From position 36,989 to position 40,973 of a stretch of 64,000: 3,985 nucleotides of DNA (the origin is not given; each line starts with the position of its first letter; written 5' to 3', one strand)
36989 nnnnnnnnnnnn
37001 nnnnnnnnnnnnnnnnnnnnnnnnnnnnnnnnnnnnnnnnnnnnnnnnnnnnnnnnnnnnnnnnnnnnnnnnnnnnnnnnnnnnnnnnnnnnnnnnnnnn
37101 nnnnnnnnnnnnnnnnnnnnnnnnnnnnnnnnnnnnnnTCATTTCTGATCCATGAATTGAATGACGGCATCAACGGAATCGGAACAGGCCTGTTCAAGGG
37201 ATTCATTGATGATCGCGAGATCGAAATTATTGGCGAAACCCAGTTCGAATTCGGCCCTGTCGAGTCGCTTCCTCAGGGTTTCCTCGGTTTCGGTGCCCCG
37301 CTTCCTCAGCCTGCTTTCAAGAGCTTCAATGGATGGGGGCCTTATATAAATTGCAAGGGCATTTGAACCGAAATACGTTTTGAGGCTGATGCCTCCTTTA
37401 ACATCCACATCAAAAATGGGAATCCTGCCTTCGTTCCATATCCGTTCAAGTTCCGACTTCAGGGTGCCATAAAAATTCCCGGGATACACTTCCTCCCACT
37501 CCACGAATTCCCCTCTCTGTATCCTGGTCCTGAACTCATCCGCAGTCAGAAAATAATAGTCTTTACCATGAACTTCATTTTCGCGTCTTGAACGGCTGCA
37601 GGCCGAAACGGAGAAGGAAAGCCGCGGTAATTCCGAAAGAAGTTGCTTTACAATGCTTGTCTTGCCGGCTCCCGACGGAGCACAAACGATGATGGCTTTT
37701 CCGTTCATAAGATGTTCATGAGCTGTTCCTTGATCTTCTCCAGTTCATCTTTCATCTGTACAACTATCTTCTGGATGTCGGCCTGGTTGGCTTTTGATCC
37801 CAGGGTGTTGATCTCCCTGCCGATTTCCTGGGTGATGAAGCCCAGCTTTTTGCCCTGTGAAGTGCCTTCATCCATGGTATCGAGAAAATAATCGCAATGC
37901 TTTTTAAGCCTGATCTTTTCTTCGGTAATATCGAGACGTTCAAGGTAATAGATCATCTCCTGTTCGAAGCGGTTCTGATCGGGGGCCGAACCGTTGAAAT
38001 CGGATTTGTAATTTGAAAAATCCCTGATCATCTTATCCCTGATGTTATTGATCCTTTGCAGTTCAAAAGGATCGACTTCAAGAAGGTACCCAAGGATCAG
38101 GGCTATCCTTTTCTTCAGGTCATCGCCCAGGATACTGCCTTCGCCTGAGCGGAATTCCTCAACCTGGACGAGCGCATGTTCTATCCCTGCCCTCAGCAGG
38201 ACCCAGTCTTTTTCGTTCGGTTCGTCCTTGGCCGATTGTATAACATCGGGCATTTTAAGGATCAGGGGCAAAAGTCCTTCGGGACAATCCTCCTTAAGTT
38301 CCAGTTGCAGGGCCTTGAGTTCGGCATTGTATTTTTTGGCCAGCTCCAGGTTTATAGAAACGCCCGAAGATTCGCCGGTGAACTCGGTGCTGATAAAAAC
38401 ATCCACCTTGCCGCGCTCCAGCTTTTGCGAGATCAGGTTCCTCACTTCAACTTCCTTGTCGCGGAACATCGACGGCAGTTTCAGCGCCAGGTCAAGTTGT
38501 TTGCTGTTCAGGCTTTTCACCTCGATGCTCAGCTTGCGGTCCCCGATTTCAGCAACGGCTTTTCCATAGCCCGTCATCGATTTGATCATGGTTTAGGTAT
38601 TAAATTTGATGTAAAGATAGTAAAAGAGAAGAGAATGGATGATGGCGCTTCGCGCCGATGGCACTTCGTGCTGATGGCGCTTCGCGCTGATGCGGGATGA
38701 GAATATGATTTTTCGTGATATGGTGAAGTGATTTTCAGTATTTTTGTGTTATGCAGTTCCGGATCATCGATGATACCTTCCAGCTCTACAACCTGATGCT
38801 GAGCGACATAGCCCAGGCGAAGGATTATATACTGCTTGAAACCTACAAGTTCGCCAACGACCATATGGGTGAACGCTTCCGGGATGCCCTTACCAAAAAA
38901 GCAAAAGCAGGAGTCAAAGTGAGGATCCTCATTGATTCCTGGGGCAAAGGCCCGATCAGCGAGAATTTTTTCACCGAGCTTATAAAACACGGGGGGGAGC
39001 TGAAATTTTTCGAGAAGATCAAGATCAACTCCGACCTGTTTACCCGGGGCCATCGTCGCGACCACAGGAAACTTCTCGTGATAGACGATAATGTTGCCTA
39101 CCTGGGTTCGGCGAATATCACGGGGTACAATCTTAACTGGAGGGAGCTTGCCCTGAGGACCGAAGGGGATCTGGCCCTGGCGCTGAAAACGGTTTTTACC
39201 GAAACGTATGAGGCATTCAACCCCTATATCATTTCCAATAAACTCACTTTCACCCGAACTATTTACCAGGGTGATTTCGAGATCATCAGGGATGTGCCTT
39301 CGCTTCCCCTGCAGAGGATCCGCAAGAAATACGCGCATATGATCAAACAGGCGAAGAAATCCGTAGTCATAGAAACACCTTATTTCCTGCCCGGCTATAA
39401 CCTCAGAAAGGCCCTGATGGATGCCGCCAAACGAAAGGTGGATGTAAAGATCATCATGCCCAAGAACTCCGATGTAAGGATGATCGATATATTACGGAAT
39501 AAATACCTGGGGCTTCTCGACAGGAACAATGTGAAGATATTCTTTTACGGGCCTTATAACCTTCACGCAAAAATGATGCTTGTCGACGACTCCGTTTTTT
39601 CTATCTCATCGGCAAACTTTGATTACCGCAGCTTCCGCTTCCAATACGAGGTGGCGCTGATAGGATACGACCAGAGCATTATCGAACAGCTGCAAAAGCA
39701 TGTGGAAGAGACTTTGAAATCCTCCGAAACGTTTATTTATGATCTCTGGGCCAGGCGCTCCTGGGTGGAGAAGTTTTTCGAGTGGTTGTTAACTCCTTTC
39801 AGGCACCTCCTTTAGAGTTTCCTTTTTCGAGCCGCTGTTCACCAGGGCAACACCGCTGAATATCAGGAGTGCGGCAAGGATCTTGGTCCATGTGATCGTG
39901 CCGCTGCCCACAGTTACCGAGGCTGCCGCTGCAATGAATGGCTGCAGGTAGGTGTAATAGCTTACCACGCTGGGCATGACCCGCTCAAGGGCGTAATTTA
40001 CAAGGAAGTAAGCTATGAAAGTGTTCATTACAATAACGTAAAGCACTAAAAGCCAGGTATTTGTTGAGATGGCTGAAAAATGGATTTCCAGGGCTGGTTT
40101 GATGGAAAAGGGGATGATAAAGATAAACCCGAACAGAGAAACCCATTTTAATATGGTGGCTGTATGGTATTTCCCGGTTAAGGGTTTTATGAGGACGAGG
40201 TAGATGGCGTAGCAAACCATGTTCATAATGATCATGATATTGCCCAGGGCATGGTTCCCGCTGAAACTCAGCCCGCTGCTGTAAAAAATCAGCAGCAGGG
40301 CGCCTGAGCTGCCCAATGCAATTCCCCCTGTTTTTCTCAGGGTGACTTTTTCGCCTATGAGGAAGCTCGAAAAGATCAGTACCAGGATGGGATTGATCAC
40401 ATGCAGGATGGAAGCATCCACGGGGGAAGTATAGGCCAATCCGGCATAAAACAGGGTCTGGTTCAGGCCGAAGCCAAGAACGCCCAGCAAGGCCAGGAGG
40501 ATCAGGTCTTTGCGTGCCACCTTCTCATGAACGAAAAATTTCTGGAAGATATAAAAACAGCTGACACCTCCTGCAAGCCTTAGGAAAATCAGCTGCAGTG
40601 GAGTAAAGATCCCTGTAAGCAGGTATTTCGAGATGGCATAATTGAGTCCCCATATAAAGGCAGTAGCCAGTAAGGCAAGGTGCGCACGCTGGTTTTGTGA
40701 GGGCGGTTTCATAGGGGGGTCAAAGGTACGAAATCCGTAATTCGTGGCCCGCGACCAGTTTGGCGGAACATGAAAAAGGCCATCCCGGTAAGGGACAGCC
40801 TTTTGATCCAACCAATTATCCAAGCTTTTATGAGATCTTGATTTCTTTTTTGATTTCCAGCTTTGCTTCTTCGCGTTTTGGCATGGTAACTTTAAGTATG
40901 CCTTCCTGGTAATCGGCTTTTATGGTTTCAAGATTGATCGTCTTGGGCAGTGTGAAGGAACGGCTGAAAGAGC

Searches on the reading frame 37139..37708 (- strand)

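Call 72: search_protein_families(library=pfam, proteins=[window:37139-37708:-], max_evalue=0.00001)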
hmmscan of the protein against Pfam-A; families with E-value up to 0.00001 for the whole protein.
window:37139-37708:- (189 aa): 1 family
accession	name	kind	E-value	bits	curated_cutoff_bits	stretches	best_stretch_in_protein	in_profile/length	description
PF00625.27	Guanylate_kin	-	2.8e-42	144.9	25.2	1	3-177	2-174/182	Guanylate kinase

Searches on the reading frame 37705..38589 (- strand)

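Call 72: search_protein_families(library=pfam, proteins=[window:37705-38589:-], max_evalue=0.00001)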
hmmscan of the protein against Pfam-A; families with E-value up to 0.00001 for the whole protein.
window:37705-38589:- (294 aa): 2 families
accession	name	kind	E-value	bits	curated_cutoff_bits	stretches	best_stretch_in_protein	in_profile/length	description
PF03755.18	YicC-like_N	-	1.2e-38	133.3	25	1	2-154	1-154/156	Endoribonuclease YicC-like, N-terminal region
PF08340.16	YicC-like_C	-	2.4e-36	124.9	27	1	178-293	7-119/120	Endoribonuclease YicC-like, C-terminal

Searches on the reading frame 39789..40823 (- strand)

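Call 72: search_protein_families(library=pfam, proteins=[window:39789-40823:-], max_evalue=0.00001)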
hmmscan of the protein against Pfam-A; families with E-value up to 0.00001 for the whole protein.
window:39789-40823:- (344 aa): 1 family
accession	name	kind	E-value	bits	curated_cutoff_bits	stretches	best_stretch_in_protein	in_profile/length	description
PF00892.27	EamA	-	1.2e-38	132.9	28.2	2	47-179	3-134/135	EamA-like transporter family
